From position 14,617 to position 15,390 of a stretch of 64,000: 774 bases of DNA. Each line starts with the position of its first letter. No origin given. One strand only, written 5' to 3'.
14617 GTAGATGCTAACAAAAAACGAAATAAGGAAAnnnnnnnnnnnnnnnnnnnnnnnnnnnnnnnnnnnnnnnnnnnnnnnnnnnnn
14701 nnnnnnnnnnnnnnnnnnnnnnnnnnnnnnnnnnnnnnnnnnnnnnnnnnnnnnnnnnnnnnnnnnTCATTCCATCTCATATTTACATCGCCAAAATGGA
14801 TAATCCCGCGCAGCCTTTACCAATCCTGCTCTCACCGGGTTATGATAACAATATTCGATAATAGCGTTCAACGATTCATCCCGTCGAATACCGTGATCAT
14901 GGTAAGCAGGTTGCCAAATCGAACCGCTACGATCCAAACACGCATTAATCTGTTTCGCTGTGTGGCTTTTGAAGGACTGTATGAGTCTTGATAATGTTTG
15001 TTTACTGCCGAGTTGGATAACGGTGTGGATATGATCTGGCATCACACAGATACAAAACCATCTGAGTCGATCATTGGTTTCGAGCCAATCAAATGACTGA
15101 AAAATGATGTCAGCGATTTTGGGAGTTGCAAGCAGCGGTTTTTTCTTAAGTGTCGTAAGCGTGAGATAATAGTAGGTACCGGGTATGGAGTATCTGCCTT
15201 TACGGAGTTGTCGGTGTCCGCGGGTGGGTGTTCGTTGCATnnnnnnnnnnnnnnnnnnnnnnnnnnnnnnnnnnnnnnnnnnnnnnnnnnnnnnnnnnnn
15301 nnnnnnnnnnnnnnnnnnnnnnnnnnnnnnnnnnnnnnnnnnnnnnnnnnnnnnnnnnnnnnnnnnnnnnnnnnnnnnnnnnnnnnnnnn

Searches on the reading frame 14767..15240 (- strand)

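Call 74: search_protein_families(library=ncbifam, proteins=[window:14767-15240:-], max_evalue=0.01)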
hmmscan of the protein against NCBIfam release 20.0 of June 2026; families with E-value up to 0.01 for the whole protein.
window:14767-15240:- (157 aa): 2 families
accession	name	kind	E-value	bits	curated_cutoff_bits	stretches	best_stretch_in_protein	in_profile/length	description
NF047646.1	REP_Tyr_transpos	equivalog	4.8e-40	136.8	80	1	13-150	1-146/146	REP-associated tyrosine transposase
NF033573.1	transpos_IS200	equivalog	8.5e-07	29.2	55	1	21-113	10-107/126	IS200/IS605 family transposase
